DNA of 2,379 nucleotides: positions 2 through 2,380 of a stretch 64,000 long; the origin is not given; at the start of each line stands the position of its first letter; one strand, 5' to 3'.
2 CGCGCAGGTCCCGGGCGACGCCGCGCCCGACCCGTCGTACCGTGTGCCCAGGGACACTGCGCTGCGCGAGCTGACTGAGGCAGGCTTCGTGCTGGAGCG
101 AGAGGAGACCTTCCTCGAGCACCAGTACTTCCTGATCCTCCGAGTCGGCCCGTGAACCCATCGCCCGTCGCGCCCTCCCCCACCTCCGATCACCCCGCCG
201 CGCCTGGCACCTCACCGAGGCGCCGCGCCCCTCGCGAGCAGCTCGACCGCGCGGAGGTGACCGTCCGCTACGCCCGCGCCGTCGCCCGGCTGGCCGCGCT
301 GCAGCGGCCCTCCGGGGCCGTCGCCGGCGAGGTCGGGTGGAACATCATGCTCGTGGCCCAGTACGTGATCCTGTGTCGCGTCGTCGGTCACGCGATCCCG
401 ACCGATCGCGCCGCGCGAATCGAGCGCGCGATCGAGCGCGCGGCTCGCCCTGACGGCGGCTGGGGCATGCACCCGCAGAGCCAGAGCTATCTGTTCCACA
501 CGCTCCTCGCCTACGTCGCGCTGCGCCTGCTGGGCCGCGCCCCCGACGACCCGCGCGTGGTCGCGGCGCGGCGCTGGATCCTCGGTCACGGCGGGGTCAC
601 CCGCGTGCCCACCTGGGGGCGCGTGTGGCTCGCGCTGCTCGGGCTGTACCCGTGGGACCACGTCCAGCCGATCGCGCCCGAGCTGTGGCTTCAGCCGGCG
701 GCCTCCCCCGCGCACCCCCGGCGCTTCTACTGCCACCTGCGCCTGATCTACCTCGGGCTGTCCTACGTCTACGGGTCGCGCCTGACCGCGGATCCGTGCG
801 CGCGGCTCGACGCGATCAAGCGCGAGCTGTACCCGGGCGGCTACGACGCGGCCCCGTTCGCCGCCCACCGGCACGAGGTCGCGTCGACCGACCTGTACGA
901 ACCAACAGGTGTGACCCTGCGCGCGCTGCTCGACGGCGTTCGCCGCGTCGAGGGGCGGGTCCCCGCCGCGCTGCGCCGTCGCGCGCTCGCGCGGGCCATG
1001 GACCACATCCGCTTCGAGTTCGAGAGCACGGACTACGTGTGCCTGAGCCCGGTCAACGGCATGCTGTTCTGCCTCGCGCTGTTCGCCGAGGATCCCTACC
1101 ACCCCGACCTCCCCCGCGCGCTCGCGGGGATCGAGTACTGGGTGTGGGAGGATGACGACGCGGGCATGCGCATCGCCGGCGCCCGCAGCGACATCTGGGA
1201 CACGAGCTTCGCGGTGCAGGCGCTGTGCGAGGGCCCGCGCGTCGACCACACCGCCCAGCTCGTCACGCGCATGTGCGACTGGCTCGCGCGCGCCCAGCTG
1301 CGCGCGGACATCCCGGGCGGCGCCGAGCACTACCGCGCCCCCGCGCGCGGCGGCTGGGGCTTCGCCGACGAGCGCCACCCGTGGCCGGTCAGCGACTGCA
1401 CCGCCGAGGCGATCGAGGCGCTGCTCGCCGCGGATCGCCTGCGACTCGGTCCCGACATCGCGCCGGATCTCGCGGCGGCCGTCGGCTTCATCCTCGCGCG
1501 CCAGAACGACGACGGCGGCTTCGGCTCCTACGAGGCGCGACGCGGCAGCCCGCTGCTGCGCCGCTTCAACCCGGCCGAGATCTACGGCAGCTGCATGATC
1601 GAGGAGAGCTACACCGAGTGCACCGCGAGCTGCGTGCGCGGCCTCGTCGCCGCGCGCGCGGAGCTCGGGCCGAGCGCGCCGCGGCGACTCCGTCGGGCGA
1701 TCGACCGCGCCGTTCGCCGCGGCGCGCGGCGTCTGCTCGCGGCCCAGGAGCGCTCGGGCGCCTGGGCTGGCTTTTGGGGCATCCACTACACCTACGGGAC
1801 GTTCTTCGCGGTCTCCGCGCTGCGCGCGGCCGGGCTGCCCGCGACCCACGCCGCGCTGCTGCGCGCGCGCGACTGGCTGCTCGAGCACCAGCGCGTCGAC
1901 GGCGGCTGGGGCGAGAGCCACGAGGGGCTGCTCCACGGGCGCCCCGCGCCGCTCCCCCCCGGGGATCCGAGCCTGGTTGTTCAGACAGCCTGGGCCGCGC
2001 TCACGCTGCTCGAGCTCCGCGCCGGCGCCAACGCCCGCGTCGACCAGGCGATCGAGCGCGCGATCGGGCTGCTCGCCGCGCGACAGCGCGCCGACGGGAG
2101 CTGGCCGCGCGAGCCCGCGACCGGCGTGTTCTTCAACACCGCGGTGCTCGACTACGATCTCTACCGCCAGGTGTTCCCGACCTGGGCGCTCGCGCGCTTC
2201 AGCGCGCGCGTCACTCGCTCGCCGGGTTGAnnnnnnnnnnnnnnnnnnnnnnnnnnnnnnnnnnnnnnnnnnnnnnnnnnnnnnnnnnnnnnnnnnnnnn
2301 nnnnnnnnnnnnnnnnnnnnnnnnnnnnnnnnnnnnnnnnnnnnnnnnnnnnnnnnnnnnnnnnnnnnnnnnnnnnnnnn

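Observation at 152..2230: Bacterial oxidosqualene (sterol) cyclase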

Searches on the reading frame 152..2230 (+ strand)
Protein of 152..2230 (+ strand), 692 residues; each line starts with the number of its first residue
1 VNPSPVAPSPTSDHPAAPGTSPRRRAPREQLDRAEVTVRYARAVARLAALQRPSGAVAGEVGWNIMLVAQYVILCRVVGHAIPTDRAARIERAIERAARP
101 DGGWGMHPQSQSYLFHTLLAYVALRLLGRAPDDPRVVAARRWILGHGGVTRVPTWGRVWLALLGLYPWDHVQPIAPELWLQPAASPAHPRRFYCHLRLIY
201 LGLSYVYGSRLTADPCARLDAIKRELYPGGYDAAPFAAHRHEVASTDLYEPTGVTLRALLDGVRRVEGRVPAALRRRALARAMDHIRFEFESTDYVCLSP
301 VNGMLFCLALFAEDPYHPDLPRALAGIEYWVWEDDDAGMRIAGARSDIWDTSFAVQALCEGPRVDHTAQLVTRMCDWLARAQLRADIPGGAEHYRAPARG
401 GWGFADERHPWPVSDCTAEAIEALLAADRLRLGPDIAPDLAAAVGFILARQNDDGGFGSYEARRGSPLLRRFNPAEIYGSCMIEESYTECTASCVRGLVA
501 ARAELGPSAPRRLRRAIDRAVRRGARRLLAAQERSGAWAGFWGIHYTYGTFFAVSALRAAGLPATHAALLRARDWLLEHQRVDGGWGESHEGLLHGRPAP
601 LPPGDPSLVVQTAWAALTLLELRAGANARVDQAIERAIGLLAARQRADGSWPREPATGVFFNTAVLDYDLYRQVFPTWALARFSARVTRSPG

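Call 3: search_protein_families(library=pfam, proteins=[window:152-2230:+])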
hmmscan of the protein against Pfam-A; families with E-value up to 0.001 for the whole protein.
window:152-2230:+ (692 aa): 3 families
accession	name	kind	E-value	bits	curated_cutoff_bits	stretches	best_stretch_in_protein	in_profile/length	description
PF13249.12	SQHop_cyclase_N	-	4.8e-60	203.6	26.2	2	41-335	2-290/291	Squalene-hopene cyclase N-terminal domain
PF13243.12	SQHop_cyclase_C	-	2.6e-51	175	26.1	1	346-683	2-317/319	Squalene-hopene cyclase C-terminal domain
PF00432.27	Prenyltrans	-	1.1e-06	28.7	26.5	0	549-651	31-118/304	Prenyltransferase alpha-alpha toroid domain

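Call 4: search_protein_families(library=ncbifam, proteins=[window:152-2230:+])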
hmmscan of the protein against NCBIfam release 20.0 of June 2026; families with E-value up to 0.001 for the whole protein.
window:152-2230:+ (692 aa): 5 families
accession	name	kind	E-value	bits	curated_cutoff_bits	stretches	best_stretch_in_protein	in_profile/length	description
TIGR03463.1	osq_cycl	subfamily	4.3e-207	689.3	851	1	45-682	2-633/634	2,3-oxidosqualene cyclase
TIGR01787.1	squalene_cyclas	subfamily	2.3e-142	475.8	322.7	1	41-684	3-621/622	squalene/oxidosqualene cyclases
TIGR01507.1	hopene_cyclase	equivalog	4.5e-78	263.2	431.1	1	39-686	20-636/640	squalene--hopene cyclase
TIGR04277.1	squa_tetra_cyc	equivalog_domain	6e-21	74.6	500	1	437-684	382-621/624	tetrahymanol synthase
NF053823.1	SCO2321_fam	equivalog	4.9e-10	38.8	300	0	549-589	103-141/405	SCO2321 family membrane protein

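Call 6: search_solved_structures(query=window:152-2230:+, show_alignments=2)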
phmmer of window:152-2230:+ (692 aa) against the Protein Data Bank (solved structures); distinct sequences matched with E-value up to 0.001: 8.
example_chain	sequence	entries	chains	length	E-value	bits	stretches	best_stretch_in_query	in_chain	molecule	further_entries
8j5z_A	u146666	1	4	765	9.7e-115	387.8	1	22-688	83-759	Terpene cyclase/mutase family member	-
1w6k_A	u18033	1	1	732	1.7e-111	377.1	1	48-685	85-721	LANOSTEROL SYNTHASE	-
1w6j_A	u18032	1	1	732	1.9e-111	376.9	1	48-685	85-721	LANOSTEROL SYNTHASE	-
1gsz_A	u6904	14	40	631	2.3e-57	198.2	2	314-689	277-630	SQUALENE--HOPENE CYCLASE | SQUALENE-HOPENE CYCLASE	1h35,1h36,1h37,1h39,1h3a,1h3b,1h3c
2sqc_A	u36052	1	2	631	3.5e-57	197.5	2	315-689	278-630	SQUALENE-HOPENE CYCLASE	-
3sqc_A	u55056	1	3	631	5.1e-57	197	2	314-689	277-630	SQUALENE--HOPENE CYCLASE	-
8pak_A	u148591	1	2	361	2e-06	29.7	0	494-590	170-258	Squalene--hopene cyclase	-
7xkx_A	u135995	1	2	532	3.1e-05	25.8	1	512-589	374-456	SQHop_cyclase_C domain-containing protein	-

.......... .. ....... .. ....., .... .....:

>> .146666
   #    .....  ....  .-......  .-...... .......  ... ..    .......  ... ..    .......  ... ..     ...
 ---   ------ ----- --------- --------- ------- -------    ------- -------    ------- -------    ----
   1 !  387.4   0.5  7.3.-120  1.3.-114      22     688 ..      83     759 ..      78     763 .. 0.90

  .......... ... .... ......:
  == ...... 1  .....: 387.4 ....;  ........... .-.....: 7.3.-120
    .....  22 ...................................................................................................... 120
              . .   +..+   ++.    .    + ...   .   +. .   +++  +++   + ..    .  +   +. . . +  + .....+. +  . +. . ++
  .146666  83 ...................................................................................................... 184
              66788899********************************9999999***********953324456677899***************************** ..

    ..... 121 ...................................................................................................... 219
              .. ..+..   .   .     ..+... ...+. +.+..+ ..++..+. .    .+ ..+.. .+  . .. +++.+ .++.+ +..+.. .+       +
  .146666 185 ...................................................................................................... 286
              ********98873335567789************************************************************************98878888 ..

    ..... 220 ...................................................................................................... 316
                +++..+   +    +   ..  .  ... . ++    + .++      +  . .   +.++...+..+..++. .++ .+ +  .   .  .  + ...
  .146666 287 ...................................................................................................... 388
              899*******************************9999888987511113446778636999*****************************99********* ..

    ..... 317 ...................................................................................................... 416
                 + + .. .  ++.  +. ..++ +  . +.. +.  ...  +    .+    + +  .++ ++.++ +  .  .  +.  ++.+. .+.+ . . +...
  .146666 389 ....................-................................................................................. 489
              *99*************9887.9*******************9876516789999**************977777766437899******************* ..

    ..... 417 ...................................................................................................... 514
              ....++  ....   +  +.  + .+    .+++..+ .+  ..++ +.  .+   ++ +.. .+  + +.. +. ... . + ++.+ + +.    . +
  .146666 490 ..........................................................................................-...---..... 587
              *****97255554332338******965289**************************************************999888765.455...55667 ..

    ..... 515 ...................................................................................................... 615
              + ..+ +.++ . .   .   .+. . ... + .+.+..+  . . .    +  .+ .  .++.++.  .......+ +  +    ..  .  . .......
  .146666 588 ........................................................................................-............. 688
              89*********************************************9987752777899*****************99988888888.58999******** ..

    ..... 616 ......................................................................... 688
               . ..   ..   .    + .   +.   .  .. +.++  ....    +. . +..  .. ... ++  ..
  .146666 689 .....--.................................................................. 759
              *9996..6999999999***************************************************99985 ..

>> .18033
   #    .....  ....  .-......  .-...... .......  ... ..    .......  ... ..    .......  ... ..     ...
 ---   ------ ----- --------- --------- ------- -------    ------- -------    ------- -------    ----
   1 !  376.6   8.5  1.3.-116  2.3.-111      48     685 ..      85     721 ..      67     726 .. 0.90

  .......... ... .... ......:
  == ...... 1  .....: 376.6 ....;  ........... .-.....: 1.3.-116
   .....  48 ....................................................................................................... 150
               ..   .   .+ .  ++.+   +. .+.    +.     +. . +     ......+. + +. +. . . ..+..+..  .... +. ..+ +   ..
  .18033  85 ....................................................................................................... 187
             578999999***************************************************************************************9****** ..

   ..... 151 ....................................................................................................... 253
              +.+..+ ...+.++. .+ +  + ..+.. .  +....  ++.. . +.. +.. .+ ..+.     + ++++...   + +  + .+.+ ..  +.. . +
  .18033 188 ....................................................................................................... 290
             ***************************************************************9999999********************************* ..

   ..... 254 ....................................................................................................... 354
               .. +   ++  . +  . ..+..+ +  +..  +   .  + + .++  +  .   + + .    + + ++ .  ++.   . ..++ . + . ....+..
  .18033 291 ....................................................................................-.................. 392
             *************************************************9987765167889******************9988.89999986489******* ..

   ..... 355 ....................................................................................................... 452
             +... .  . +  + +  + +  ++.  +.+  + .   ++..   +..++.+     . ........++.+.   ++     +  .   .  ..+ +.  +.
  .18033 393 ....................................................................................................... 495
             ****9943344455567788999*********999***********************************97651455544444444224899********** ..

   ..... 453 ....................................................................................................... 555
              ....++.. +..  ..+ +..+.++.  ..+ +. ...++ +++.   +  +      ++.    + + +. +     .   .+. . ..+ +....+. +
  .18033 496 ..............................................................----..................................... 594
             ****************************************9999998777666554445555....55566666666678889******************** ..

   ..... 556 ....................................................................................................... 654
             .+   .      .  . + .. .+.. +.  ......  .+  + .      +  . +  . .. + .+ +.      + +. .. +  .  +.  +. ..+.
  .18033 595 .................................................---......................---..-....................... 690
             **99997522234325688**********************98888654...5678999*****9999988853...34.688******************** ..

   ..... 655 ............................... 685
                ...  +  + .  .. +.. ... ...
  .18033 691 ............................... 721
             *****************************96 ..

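Call 8: find_encoding_contigs(protein=window:152-2230:+, flank=10000, max_places=6)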
Protein window:152-2230:+ (692 aa): no gene with exactly this product is on record in the collection.
